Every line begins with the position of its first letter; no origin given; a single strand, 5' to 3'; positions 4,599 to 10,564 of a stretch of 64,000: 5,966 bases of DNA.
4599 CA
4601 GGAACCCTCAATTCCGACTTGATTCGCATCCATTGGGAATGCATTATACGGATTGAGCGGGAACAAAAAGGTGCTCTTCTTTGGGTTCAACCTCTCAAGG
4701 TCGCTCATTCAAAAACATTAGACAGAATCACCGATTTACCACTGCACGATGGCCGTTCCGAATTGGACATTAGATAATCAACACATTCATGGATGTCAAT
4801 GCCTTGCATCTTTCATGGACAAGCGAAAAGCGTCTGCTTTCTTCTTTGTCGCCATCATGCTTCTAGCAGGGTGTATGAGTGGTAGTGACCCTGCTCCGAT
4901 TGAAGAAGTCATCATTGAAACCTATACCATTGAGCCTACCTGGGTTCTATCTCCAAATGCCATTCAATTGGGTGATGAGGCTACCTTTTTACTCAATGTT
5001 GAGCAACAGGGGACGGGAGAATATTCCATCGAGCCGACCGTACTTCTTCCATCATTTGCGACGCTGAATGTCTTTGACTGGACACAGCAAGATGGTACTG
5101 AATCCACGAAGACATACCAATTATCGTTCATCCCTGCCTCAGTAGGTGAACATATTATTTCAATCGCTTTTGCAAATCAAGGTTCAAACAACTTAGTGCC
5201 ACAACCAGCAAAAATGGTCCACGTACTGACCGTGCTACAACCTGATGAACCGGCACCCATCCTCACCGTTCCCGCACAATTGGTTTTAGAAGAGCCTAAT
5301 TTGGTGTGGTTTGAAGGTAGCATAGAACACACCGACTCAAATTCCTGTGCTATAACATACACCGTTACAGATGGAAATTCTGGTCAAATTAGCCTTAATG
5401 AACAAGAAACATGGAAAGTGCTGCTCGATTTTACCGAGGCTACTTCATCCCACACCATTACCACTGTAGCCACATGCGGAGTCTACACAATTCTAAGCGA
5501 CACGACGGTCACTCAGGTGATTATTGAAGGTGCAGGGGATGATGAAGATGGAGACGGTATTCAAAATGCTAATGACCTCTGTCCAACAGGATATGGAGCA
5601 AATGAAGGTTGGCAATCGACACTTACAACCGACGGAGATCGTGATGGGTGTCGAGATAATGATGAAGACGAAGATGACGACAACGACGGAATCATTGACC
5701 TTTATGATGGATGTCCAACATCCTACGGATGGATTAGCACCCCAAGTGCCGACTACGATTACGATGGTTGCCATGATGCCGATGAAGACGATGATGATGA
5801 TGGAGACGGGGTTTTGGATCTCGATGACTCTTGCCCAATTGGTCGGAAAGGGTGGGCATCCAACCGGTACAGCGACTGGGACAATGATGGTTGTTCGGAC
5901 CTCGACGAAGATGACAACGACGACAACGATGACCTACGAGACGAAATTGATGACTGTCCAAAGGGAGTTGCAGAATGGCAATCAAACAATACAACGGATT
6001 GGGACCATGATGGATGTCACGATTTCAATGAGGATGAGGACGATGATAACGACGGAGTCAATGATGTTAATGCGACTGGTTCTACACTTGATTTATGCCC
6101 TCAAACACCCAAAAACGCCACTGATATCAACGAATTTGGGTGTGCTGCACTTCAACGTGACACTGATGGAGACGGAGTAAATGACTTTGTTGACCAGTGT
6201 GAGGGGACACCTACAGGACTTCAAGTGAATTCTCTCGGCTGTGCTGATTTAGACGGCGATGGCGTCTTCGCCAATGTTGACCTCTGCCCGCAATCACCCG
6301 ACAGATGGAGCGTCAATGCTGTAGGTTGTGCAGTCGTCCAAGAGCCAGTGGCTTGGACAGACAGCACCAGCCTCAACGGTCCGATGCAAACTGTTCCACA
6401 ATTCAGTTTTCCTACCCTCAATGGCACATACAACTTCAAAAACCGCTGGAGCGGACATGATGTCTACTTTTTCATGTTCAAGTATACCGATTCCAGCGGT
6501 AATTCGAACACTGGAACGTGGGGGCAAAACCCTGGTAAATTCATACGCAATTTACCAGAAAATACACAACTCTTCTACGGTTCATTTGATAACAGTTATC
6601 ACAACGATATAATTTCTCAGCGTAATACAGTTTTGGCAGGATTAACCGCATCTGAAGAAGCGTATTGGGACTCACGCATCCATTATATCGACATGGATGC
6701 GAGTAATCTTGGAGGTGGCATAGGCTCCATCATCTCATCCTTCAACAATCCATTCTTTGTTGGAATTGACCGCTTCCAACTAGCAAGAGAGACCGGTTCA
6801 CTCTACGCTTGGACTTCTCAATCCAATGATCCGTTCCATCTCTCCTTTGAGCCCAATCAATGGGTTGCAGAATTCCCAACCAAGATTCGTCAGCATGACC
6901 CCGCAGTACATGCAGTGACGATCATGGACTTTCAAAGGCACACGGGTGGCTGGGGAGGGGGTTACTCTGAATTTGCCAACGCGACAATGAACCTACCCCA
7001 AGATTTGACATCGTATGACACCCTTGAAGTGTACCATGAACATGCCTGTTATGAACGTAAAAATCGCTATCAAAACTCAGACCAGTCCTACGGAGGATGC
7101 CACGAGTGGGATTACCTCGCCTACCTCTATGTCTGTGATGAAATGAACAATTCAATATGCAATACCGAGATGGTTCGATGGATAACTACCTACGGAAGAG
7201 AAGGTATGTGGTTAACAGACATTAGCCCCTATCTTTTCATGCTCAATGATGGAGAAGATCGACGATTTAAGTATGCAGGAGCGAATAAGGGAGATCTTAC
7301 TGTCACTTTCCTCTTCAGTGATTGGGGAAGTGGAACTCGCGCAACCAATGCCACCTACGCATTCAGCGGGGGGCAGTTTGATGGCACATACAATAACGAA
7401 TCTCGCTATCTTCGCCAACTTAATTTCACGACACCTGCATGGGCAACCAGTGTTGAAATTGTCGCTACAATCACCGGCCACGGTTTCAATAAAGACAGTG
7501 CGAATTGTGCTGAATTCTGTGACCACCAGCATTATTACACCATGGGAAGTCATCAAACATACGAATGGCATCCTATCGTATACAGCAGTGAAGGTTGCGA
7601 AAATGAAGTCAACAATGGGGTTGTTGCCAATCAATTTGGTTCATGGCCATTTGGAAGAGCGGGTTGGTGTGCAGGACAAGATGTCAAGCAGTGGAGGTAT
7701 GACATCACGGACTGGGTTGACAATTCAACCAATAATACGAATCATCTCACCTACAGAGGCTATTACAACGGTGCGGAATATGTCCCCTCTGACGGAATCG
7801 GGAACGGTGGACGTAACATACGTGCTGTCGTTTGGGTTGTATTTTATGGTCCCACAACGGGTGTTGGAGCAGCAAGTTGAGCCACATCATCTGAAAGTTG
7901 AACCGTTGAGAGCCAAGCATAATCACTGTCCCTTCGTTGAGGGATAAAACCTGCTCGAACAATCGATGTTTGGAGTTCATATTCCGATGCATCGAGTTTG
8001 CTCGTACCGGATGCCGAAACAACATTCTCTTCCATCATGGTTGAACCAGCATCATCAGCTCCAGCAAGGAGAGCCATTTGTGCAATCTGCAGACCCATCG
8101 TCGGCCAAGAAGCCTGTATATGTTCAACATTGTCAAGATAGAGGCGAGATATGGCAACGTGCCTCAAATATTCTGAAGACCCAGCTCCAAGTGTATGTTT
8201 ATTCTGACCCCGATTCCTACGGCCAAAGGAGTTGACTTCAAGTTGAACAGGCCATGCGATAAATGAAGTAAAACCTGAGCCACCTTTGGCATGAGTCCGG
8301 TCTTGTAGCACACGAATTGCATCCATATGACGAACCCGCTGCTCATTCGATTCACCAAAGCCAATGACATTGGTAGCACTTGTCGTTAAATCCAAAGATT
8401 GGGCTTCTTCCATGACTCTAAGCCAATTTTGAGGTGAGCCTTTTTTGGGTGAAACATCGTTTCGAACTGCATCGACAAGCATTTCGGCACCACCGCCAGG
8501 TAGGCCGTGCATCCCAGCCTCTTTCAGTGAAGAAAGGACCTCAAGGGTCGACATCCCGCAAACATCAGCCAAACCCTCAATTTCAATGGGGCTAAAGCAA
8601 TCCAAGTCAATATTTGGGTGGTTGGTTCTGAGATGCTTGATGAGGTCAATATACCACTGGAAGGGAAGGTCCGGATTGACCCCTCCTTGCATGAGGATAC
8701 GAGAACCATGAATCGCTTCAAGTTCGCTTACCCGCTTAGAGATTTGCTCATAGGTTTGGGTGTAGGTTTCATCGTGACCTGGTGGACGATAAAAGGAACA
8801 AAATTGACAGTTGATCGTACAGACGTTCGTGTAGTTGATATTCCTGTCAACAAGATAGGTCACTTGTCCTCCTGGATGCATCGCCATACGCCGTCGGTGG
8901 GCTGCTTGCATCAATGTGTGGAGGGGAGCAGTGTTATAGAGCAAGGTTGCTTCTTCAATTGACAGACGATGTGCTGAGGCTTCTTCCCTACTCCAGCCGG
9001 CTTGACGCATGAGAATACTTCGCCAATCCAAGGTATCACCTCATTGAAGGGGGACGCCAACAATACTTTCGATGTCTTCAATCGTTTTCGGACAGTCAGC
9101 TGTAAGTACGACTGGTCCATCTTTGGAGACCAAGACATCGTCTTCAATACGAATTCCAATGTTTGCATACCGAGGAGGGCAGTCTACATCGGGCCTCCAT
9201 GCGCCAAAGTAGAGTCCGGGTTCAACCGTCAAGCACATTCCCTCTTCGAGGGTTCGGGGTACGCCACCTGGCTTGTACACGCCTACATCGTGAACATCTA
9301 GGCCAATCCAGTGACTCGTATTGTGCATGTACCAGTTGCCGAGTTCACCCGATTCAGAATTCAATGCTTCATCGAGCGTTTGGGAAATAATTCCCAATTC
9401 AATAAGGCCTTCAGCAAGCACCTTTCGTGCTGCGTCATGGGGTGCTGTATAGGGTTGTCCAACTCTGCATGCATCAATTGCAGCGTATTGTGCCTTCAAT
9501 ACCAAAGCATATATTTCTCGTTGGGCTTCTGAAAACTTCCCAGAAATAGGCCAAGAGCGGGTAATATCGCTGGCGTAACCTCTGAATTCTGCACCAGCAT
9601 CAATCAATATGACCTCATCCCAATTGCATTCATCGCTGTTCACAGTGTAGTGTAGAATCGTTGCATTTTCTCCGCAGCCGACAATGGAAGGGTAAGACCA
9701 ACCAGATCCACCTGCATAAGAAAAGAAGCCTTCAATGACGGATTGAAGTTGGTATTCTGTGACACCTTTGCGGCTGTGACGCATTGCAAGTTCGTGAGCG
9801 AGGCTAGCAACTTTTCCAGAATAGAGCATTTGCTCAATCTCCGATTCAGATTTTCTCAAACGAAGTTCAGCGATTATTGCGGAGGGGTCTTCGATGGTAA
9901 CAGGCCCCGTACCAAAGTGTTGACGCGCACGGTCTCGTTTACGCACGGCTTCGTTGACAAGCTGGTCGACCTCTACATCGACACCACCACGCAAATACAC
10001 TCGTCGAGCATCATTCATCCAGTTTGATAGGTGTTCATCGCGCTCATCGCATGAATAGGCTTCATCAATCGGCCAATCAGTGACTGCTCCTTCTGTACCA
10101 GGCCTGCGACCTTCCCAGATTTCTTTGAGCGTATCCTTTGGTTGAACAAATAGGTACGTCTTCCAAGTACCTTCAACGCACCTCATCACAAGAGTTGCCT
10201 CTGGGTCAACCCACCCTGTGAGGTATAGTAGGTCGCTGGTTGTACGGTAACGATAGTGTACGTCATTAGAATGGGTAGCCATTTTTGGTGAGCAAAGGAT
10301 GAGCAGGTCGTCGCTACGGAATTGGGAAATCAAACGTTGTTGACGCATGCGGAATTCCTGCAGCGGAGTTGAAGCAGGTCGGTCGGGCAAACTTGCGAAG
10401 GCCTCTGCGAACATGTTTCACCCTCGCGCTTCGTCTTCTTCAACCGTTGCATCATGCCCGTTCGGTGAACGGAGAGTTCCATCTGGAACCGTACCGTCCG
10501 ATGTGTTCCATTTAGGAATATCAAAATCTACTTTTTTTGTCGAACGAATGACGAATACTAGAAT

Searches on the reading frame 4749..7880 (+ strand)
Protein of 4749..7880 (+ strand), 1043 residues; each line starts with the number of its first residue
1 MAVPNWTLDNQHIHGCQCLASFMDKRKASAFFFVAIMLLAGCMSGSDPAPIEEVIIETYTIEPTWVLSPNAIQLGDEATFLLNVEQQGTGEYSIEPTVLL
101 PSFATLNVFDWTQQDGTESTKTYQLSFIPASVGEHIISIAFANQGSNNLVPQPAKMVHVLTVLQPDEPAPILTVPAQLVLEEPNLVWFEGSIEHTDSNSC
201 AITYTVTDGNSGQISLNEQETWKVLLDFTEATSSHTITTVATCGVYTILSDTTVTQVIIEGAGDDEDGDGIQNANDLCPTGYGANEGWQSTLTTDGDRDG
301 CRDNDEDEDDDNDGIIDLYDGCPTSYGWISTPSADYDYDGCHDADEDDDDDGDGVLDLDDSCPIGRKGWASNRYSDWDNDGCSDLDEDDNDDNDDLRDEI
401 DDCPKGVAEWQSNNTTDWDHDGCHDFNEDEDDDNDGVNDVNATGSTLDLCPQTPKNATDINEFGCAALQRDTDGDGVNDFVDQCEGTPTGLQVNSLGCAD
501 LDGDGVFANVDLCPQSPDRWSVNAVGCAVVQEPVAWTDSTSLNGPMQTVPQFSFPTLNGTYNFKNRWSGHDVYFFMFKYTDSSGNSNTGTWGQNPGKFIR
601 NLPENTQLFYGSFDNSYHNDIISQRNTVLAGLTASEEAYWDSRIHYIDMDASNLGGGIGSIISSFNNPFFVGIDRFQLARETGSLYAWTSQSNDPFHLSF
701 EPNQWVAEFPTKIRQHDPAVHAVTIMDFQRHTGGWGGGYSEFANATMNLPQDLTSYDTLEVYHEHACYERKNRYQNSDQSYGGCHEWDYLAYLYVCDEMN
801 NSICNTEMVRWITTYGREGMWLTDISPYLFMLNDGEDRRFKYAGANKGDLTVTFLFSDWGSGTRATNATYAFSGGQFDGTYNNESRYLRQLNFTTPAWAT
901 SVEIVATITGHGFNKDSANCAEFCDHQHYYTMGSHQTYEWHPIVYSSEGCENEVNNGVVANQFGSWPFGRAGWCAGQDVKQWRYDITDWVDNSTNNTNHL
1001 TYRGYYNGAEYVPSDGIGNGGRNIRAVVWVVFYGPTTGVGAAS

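Call 74: search_protein_families(library=pfam, proteins=[window:4749-7880:+], max_evalue=0.00001)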
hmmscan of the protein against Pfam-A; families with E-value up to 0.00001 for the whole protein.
window:4749-7880:+ (1043 aa): 1 family
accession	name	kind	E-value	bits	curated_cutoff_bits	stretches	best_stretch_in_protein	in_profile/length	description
PF09113.15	N-glycanase_C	-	3.8e-18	66.1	25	1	882-997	3-113/140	Peptide-N-glycosidase F, C terminal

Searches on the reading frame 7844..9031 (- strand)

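Call 74: search_protein_families(library=pfam, proteins=[window:7844-9031:-], max_evalue=0.00001)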
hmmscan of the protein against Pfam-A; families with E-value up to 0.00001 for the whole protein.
window:7844-9031:- (395 aa): 2 families
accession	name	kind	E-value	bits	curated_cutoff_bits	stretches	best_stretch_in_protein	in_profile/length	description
PF19288.4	CofH_C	-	1.4e-30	106.1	27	1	252-376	2-121/125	CofH/MqnC C-terminal region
PF04055.27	Radical_SAM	-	3.8e-15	56.9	29.5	1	65-238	1-165/166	Radical SAM superfamily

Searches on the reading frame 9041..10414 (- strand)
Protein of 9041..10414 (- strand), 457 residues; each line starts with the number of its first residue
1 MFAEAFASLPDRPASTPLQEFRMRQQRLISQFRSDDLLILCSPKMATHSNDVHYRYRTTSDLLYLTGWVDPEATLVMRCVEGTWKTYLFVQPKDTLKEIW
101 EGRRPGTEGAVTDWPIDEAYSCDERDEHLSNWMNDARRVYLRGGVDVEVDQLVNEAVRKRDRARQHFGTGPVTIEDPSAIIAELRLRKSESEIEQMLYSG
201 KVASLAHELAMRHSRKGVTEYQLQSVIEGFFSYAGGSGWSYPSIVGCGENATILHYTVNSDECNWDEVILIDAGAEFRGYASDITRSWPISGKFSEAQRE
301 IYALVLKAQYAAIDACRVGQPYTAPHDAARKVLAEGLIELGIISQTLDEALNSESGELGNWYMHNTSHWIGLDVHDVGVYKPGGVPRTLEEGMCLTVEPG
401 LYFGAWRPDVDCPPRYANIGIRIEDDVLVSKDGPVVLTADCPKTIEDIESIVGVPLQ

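Call 74: search_protein_families(library=pfam, proteins=[window:9041-10414:-], max_evalue=0.00001)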
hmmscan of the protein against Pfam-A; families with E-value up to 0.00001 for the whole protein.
window:9041-10414:- (457 aa): 2 families
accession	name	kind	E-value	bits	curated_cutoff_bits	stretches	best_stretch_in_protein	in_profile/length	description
PF00557.29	Peptidase_M24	-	2e-58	198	23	1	194-430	1-207/208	Metallopeptidase family M24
PF05195.22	AMP_N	-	5.9e-27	94.2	24.6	1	21-140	1-121/121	Aminopeptidase P, N-terminal domain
